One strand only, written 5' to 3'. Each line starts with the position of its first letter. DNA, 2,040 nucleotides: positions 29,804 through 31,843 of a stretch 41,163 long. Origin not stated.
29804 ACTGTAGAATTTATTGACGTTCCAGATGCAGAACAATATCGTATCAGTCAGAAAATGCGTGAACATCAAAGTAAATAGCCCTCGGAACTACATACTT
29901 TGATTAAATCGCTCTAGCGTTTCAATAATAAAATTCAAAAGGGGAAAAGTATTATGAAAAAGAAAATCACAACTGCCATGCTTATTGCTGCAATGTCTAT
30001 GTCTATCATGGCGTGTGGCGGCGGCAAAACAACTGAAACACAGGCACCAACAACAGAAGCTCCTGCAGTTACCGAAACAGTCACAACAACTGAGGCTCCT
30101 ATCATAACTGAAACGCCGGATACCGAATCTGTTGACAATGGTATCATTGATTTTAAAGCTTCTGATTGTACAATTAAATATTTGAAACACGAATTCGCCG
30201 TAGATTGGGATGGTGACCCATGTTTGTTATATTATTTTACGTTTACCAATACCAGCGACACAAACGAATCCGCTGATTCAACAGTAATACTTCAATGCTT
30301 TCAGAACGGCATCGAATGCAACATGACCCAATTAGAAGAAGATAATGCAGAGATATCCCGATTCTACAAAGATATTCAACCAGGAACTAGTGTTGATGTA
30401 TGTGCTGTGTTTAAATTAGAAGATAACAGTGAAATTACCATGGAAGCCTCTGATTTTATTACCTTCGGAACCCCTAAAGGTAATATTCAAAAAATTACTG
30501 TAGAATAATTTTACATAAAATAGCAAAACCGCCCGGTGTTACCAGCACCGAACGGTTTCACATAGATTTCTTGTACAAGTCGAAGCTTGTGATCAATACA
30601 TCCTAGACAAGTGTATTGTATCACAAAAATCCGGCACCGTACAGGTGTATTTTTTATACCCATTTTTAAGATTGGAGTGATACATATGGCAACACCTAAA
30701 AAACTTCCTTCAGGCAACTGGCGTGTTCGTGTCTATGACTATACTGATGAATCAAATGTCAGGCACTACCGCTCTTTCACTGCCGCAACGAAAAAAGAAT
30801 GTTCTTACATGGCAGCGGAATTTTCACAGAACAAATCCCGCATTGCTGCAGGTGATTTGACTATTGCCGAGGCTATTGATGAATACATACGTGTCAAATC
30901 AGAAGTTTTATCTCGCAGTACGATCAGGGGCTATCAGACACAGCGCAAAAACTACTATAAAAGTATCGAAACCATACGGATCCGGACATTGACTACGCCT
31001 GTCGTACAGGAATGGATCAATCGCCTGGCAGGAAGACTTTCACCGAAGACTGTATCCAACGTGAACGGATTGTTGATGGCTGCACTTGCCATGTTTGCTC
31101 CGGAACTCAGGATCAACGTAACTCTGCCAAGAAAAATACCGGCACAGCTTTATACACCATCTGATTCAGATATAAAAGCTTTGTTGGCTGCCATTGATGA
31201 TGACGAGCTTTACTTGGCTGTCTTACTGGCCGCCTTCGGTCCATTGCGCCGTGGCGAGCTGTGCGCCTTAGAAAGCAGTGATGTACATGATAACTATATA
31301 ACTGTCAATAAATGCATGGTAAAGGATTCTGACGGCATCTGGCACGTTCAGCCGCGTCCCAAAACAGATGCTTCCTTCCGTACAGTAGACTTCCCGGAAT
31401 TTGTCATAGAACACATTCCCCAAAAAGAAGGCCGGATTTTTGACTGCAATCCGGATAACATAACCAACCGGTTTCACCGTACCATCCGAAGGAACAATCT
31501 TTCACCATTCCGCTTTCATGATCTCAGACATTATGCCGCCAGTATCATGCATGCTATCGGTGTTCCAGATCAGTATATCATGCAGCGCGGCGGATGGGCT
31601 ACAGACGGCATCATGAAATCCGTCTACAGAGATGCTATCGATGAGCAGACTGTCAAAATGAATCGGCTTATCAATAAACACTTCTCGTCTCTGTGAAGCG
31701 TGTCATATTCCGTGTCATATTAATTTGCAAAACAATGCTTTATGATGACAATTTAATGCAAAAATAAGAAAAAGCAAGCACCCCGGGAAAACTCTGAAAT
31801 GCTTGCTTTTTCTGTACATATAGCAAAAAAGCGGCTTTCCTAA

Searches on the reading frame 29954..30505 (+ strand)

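Call 22: search_protein_families(library=phrogs, proteins=[window:29954-30505:+], max_evalue=0.001)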
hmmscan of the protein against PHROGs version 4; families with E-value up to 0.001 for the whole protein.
window:29954-30505:+ (184 aa): 2 families
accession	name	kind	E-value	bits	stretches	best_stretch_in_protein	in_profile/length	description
phrog_806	-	unknown function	6.8e-07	30.5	1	1-173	1-177/187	-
phrog_19157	-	unknown function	8.3e-07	30.1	1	1-132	1-134/162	-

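Call 52: search_protein_families(library=ncbifam, proteins=[window:29954-30505:+], max_evalue=0.01)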
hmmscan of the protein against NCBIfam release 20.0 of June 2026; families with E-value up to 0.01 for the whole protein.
window:29954-30505:+ (184 aa): 3 families
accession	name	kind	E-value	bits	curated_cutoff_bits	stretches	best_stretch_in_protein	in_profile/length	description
NF050142.1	PG1828_fam_lipo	equivalog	0.00048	20.8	50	1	1-53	1-50/59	PG1828 family lipoprotein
NF052551.1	EnvBioLpgNMYCTU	equivalog_domain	0.0012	18.2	250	1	3-67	2-63/227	envelope biogenesis lipoprotein LpqN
NF058595.1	invert_tail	domain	0.0019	18.5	37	1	7-46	58-98/113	lipo-invert putative C-terminal anchoring domain-containing protein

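Call 53: search_protein_families(library=padloc, proteins=[window:29954-30505:+], max_evalue=0.001)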
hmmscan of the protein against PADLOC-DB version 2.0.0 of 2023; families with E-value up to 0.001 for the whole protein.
window:29954-30505:+ (184 aa): 0 families

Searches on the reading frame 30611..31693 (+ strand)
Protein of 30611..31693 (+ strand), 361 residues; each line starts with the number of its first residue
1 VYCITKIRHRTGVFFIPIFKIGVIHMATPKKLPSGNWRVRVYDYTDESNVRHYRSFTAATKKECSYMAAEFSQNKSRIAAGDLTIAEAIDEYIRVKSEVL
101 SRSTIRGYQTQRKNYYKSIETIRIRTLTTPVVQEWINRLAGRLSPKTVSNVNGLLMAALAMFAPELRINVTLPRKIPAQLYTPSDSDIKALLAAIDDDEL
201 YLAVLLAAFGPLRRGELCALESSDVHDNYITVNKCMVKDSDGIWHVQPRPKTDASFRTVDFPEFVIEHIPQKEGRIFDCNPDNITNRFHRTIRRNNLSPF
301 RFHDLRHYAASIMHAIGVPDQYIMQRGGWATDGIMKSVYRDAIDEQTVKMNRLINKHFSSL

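Call 22: search_protein_families(library=phrogs, proteins=[window:30611-31693:+], max_evalue=0.001)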
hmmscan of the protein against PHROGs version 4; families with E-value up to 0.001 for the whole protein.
window:30611-31693:+ (361 aa): 3 families
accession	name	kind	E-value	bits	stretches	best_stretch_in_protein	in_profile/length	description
phrog_1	-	integration and excision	9.6e-51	174.7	1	31-358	118-451/611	integrase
phrog_216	-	integration and excision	4.3e-12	46.7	1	185-356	58-238/301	integrase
phrog_35951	-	unknown function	1.5e-05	26.4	1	289-336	10-57/97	-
